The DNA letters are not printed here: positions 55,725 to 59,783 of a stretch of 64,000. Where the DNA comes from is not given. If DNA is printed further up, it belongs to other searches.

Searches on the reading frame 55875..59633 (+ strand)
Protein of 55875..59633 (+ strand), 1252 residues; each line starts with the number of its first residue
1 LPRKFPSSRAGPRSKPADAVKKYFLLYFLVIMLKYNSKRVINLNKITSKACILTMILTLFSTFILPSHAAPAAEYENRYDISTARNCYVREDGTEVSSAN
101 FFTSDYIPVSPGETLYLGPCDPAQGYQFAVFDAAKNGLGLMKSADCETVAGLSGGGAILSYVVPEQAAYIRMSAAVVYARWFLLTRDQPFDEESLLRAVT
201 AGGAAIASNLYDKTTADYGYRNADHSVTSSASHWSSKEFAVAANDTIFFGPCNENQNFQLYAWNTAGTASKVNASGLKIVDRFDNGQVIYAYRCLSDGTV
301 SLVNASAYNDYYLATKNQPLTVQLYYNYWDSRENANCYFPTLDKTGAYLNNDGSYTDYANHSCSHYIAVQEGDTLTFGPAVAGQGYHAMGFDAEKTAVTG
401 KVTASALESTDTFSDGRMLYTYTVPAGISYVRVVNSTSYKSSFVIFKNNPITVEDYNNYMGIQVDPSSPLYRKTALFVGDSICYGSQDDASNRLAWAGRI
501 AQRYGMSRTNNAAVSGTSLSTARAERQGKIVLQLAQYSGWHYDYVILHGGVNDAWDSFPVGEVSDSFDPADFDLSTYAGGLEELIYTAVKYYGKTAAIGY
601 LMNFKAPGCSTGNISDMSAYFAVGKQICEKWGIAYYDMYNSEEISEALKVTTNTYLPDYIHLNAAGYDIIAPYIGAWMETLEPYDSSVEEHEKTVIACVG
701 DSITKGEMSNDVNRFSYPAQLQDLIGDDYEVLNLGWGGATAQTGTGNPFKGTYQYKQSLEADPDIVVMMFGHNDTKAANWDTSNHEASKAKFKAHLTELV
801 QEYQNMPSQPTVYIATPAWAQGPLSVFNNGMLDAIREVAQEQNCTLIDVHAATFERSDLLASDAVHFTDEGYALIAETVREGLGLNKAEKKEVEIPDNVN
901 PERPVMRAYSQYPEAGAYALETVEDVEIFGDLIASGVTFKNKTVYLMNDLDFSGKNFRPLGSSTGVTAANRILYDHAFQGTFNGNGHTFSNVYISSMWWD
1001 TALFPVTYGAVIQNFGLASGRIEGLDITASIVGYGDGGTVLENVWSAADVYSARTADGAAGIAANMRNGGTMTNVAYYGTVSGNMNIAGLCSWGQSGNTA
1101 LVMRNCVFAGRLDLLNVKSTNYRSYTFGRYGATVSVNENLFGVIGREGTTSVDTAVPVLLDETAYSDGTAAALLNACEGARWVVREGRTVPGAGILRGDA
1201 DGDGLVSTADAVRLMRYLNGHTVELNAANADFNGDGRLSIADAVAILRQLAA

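Call 65: search_protein_families(library=pfam, proteins=[window:55875-59633:+], max_evalue=0.00001)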
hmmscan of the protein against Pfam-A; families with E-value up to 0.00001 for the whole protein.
window:55875-59633:+ (1252 aa): 4 families
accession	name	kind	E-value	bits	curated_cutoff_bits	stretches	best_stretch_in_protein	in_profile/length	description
PF13472.12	Lipase_GDSL_2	-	1.2e-43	150.1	32.9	2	698-874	1-178/178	GDSL-like Lipase/Acylhydrolase family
PF00657.28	Lipase_GDSL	-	5.1e-28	99.1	23.6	2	696-878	1-207/208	GDSL-like Lipase/Acylhydrolase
PF00404.24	Dockerin_1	-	1.5e-09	38.3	22.9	1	1198-1250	2-56/57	Dockerin type I domain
PF04311.20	DUF459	-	3.2e-09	36.9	27.2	1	760-879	57-194/197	Protein of unknown function (DUF459)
